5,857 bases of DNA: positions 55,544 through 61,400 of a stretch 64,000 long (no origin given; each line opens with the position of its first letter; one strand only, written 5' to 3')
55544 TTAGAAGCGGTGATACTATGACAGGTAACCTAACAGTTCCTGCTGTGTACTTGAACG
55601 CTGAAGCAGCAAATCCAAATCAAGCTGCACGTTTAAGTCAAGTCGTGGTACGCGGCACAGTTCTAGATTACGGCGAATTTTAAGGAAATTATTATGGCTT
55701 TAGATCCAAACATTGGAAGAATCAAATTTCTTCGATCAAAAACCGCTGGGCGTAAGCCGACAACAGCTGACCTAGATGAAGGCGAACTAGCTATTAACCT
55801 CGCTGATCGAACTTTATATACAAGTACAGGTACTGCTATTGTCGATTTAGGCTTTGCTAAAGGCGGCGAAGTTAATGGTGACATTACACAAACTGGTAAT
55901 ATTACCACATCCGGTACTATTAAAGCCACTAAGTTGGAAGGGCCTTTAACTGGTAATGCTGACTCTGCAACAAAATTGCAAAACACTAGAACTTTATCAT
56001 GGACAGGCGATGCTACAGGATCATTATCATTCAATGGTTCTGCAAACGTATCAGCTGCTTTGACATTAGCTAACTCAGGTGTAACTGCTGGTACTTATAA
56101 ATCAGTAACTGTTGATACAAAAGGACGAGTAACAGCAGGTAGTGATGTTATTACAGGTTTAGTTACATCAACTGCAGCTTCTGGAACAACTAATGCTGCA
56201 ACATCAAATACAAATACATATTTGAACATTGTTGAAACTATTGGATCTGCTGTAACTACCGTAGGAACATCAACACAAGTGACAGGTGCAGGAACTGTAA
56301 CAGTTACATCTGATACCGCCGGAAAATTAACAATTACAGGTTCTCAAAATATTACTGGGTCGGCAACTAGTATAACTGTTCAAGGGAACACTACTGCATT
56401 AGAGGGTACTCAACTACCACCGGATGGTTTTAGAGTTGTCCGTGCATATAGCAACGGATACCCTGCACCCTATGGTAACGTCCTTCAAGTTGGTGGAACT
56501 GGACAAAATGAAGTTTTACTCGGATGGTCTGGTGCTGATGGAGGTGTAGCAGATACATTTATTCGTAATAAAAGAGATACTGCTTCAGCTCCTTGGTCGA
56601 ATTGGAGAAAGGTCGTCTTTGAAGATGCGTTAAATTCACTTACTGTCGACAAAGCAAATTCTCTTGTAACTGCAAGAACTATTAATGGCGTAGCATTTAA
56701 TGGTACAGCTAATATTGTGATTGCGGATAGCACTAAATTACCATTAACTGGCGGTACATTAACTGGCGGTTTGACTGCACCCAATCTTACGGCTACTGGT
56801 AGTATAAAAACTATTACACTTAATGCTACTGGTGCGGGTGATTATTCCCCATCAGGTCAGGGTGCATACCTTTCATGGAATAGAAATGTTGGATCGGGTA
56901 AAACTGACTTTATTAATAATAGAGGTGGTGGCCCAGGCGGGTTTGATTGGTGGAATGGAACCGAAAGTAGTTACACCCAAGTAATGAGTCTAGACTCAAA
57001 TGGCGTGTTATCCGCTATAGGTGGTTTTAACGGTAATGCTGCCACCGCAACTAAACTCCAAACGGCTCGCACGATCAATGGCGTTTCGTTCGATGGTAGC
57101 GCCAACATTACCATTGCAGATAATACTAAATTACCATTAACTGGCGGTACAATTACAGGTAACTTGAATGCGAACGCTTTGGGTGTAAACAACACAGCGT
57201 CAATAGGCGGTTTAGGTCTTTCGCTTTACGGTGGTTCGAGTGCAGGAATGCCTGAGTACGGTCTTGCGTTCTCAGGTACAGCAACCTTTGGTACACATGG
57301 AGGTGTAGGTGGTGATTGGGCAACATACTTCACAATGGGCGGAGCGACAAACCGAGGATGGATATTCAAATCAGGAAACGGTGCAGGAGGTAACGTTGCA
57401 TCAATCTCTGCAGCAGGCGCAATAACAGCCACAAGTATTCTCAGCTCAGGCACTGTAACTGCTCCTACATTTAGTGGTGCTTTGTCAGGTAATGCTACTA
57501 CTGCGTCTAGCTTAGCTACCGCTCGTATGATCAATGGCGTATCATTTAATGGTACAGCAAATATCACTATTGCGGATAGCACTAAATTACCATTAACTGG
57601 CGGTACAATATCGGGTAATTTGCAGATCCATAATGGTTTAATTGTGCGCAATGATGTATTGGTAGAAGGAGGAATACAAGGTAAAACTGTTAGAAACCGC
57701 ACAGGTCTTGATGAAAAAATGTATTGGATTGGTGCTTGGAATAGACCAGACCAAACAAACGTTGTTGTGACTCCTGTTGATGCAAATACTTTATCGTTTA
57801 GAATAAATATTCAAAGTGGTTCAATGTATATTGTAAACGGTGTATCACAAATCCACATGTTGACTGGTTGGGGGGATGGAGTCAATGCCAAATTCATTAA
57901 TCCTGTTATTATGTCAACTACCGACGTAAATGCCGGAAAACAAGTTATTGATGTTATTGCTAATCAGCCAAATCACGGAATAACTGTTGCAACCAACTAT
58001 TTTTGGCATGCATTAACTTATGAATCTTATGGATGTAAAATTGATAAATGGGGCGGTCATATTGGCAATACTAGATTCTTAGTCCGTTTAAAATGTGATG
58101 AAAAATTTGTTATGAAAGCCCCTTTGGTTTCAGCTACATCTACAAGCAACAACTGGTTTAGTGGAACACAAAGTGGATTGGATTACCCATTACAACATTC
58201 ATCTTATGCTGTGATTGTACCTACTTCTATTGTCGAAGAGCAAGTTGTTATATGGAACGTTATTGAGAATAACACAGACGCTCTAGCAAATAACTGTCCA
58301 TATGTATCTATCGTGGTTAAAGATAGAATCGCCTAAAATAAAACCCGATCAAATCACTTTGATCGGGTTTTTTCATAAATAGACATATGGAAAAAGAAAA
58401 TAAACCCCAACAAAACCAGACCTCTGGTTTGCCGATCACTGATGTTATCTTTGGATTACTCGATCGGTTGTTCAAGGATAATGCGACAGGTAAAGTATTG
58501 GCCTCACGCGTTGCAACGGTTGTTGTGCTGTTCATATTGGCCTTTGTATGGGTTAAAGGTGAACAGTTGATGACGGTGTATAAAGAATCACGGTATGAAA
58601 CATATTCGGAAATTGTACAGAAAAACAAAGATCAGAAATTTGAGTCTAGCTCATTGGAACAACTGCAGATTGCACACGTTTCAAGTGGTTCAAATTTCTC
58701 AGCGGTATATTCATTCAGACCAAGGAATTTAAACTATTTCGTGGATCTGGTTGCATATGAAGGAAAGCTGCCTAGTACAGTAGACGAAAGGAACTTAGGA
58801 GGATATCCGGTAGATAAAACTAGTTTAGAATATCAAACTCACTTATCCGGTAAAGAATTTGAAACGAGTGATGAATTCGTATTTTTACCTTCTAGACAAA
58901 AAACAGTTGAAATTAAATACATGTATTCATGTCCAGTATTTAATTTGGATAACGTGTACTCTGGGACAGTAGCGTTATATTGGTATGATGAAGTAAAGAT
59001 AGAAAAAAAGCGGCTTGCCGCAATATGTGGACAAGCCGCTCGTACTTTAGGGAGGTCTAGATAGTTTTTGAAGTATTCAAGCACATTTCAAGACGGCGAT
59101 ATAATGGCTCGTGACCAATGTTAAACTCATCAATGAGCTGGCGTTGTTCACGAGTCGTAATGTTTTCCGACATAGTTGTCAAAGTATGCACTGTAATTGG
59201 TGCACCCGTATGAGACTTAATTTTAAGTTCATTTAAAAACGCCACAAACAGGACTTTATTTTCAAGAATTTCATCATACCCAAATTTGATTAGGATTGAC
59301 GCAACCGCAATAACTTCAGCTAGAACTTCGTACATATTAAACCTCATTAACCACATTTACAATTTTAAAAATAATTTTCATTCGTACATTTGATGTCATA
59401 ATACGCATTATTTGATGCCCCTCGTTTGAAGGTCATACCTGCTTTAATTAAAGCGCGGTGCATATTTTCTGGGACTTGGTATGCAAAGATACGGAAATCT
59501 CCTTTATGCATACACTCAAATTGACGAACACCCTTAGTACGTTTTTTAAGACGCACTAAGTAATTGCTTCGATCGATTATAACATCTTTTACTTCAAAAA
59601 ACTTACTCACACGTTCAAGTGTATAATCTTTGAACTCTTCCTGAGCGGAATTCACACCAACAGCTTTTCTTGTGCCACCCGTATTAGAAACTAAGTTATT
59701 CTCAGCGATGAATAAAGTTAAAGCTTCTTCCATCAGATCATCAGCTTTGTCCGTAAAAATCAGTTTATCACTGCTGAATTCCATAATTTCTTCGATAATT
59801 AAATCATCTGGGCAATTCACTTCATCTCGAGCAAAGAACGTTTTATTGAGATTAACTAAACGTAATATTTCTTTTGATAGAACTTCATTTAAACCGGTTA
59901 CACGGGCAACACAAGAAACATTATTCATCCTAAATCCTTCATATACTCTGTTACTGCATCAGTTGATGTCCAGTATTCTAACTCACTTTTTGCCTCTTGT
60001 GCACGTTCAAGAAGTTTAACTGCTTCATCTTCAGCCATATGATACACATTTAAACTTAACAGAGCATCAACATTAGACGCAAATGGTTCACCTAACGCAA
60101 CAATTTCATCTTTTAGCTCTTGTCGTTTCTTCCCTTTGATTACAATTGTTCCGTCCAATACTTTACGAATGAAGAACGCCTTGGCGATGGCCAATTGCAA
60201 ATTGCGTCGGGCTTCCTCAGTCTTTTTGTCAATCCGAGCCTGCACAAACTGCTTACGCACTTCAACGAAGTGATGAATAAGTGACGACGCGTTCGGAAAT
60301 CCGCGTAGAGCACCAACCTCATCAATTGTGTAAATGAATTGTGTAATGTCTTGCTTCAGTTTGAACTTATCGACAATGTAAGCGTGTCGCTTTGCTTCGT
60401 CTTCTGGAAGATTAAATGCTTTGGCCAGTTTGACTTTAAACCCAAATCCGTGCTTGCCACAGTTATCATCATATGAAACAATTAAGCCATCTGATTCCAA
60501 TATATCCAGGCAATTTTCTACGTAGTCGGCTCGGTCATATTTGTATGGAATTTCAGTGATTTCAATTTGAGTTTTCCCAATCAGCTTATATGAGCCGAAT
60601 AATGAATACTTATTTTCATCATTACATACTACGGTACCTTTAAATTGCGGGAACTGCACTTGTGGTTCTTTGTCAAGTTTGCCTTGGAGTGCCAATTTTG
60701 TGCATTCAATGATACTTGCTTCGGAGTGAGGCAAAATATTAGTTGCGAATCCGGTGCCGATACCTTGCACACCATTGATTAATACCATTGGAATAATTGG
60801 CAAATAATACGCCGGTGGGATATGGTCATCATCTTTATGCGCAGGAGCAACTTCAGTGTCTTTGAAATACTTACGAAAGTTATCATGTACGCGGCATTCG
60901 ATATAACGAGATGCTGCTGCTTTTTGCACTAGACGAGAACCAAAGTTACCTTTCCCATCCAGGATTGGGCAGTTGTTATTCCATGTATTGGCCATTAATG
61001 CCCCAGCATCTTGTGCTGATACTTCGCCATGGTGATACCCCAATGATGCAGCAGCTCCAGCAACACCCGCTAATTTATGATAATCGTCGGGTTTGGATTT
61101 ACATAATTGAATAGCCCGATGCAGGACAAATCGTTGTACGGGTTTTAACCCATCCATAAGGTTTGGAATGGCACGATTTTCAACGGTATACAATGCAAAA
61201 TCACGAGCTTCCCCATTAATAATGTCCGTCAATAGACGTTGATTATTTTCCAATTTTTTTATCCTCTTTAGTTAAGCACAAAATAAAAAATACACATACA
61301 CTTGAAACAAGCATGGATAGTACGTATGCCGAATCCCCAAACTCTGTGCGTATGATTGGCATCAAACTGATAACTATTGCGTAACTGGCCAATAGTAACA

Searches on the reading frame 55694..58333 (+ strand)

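Call 66: search_protein_families(library=phrogs, proteins=[window:55694-58333:+], max_evalue=0.00001)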
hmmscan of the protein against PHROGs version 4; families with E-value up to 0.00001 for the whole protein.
window:55694-58333:+ (880 aa): 20 families
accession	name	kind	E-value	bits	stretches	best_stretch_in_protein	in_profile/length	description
phrog_20242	-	tail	1.3e-279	932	4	92-439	131-519/1025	tail fiber protein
phrog_6722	-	tail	4.4e-41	142.2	3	150-341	128-350/974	tail fiber protein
phrog_38759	-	unknown function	2.8e-33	116.4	3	88-236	58-206/920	-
phrog_5181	-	unknown function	1.9e-28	100.2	1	64-226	358-484/763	-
phrog_19966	-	tail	3.5e-28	99.6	1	6-223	3-217/724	long tail fiber protein distal subunit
phrog_1699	-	tail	1.5e-27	97.6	1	8-122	5-122/1000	long tail fiber protein distal subunit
phrog_22609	-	tail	9.3e-26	90.8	2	85-416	687-953/1184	tail fiber protein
phrog_37852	-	unknown function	1.2e-25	91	2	177-346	18-208/397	-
phrog_3299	-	unknown function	7.4e-20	71.1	1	185-307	1012-1146/1385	-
phrog_8378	-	tail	1.5e-18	67.1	2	87-168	334-411/1446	tail fiber protein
phrog_35830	-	tail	1.8e-17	64.1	1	7-214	4-199/629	long tail fiber protein distal subunit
phrog_1833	-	tail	2.5e-17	64.5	2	401-494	168-261/322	tail fiber protein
phrog_7389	-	tail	5.4e-16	59.3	1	72-217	325-475/732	tail fiber protein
phrog_3018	-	head and packaging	9.4e-12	45.7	1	86-225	96-235/341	head decoration protein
phrog_454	-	tail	1.3e-11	44.3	1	593-794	518-625/1376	tail fiber protein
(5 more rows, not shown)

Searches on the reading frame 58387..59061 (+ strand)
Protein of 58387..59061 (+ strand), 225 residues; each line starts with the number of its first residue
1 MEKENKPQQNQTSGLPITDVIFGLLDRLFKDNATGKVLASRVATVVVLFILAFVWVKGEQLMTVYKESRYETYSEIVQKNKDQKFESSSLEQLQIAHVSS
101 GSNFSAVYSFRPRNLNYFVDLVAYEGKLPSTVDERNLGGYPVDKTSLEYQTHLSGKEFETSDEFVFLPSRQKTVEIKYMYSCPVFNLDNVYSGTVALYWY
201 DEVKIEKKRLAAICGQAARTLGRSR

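Call 66: search_protein_families(library=phrogs, proteins=[window:58387-59061:+], max_evalue=0.00001)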
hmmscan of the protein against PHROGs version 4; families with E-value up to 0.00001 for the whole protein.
window:58387-59061:+ (225 aa): 2 families
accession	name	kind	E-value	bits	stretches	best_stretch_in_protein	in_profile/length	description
phrog_860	-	lysis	1.4e-98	329.8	1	14-225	4-215/215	holin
phrog_34589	-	lysis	6e-28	97.5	1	62-113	1-52/53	holin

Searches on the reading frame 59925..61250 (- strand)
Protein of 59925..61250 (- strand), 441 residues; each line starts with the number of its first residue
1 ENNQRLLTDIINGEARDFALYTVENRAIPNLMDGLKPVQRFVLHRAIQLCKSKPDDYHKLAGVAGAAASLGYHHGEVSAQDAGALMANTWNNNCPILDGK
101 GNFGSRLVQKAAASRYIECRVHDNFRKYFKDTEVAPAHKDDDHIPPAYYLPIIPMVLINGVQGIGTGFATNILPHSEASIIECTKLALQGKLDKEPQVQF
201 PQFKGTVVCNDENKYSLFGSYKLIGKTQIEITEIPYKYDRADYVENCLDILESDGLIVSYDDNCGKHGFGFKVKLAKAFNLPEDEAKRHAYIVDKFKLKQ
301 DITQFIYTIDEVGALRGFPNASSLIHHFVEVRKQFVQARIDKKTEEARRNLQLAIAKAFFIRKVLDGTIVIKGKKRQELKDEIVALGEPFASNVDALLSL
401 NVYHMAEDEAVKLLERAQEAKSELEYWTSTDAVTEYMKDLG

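Call 66: search_protein_families(library=phrogs, proteins=[window:59925-61250:-], max_evalue=0.00001)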
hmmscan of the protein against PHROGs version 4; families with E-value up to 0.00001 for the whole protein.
window:59925-61250:- (441 aa): 2 families
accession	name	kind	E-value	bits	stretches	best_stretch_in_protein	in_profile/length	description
phrog_551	-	DNA, RNA and nucleotide metabolism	1.1e-181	606.9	1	3-440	8-446/701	DNA topoisomerase II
phrog_20354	-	DNA, RNA and nucleotide metabolism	3e-12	48.1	1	5-124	6-125/142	DNA topoisomerase II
